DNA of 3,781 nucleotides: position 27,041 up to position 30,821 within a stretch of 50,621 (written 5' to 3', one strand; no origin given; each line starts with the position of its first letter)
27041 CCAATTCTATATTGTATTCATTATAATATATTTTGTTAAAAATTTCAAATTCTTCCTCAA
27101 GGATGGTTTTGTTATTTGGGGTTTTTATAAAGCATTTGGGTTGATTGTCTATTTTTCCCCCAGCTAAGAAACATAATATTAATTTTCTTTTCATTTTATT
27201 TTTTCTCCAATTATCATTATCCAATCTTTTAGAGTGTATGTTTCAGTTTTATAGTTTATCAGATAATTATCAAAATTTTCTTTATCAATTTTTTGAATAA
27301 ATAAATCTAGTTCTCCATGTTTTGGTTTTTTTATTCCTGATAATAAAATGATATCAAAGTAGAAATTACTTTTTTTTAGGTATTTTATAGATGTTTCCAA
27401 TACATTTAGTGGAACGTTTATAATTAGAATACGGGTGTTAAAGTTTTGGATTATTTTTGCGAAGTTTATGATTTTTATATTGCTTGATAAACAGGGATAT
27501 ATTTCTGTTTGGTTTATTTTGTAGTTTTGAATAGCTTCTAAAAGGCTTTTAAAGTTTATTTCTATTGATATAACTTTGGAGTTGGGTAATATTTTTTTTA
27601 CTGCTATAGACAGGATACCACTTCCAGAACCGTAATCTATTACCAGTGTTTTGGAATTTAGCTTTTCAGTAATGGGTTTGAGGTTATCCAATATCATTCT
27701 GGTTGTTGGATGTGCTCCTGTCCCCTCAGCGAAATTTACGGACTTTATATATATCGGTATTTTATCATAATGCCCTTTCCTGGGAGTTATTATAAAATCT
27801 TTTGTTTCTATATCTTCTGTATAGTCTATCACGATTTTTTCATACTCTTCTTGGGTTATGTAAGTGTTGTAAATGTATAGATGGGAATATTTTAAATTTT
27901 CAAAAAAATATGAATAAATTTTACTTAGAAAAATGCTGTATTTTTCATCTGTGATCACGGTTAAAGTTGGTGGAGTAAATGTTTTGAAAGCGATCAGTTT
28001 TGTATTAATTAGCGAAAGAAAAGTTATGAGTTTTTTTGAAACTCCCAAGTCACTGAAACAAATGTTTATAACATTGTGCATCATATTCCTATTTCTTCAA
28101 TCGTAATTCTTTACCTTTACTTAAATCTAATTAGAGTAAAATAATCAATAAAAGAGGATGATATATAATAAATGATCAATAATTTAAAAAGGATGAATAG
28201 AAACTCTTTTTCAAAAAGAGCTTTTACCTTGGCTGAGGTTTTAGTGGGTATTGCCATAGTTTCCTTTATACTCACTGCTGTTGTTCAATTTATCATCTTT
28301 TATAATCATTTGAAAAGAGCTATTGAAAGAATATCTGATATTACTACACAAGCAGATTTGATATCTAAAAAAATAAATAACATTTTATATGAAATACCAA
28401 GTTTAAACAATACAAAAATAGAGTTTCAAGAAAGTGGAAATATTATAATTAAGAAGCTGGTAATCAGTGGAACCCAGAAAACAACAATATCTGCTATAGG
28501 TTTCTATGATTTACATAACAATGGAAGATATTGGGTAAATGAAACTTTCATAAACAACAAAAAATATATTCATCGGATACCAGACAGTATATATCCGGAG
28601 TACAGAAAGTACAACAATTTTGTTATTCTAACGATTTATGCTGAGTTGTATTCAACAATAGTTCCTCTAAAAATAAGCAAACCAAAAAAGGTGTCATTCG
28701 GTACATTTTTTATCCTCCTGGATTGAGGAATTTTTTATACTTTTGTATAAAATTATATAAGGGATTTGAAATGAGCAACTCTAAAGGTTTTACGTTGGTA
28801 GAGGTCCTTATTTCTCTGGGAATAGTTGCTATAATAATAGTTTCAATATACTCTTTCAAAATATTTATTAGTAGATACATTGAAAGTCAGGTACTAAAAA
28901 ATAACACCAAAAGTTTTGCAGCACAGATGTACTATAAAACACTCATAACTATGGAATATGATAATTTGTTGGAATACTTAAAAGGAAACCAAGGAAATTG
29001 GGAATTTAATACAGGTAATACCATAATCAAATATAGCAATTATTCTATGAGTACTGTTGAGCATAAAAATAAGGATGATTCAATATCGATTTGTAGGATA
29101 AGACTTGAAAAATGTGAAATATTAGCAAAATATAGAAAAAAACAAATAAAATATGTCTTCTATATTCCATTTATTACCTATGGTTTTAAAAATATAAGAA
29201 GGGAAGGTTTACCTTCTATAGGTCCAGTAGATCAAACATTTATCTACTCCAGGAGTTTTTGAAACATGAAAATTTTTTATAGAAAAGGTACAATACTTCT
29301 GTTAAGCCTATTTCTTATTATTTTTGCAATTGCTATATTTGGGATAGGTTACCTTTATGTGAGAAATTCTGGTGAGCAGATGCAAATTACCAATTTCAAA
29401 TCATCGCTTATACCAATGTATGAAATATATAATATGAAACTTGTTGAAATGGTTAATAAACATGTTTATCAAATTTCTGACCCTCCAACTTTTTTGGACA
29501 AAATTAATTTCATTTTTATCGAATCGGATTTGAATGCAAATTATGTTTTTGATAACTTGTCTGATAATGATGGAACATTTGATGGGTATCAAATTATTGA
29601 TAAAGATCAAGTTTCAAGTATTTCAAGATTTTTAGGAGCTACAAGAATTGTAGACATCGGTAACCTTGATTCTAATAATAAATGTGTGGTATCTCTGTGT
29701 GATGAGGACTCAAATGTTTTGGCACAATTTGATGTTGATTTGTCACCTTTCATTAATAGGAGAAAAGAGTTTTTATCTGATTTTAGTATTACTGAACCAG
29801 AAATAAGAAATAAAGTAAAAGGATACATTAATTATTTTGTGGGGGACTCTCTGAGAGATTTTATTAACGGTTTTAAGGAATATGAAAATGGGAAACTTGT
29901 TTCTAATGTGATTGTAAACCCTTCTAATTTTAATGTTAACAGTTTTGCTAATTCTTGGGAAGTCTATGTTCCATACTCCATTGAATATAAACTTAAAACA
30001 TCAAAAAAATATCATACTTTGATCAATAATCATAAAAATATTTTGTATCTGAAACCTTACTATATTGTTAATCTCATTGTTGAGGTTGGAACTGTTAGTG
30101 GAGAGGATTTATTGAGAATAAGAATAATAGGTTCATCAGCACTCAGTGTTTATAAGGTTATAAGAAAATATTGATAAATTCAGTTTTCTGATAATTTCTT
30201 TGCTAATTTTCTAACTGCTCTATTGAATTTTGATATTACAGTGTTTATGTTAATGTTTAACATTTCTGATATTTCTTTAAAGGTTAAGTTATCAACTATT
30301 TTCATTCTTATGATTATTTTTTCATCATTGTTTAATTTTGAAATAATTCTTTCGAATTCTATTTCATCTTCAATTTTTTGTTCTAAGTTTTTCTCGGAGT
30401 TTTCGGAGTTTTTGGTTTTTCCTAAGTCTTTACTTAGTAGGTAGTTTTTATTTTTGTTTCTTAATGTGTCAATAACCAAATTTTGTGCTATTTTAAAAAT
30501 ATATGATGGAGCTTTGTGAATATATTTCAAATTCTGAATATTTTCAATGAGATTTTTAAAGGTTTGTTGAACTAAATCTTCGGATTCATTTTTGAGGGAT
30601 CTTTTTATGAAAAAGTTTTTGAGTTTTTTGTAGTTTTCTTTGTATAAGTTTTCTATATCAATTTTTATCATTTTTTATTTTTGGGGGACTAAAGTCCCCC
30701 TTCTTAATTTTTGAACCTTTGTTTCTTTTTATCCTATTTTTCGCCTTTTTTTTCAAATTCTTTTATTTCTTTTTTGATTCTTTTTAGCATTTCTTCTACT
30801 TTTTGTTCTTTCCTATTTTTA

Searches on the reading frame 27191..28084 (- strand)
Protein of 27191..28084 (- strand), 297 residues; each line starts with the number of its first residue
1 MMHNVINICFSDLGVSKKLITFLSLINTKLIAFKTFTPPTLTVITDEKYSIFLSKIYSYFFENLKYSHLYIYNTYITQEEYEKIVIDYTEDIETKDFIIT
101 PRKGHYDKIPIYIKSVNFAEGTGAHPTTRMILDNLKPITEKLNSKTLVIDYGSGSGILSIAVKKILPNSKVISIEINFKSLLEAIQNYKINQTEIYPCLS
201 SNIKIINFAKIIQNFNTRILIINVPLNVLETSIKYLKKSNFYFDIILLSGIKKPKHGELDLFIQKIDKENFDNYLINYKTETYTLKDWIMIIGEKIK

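Call 73: search_protein_families(library=pfam, proteins=[window:27191-28084:-], max_evalue=0.00001)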
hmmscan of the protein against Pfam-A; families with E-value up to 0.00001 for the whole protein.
window:27191-28084:- (297 aa): 2 families
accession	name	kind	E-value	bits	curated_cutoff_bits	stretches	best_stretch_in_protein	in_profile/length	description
PF06325.19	PrmA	-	6.6e-16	59.1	22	1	95-259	112-269/296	Ribosomal protein L11 methyltransferase (PrmA)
PF05175.20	MTS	-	3.3e-06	27.3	23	1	128-202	20-89/170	Methyltransferase small domain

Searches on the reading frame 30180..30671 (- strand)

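Call 74: search_protein_families(library=pfam, proteins=[window:30180-30671:-], max_evalue=0.00001)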
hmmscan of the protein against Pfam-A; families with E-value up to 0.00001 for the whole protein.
window:30180-30671:- (163 aa): 3 families
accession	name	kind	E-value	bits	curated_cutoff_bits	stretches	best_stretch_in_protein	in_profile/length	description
PF08281.18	Sigma70_r4_2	-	5.8e-10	39.1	25.7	1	105-156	3-54/54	Sigma-70, region 4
PF04542.20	Sigma70_r2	-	7.6e-08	32.5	24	1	9-74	1-69/71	Sigma-70 region 2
PF04545.22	Sigma70_r4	-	1.7e-06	27.8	24.1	1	110-157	2-49/50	Sigma-70, region 4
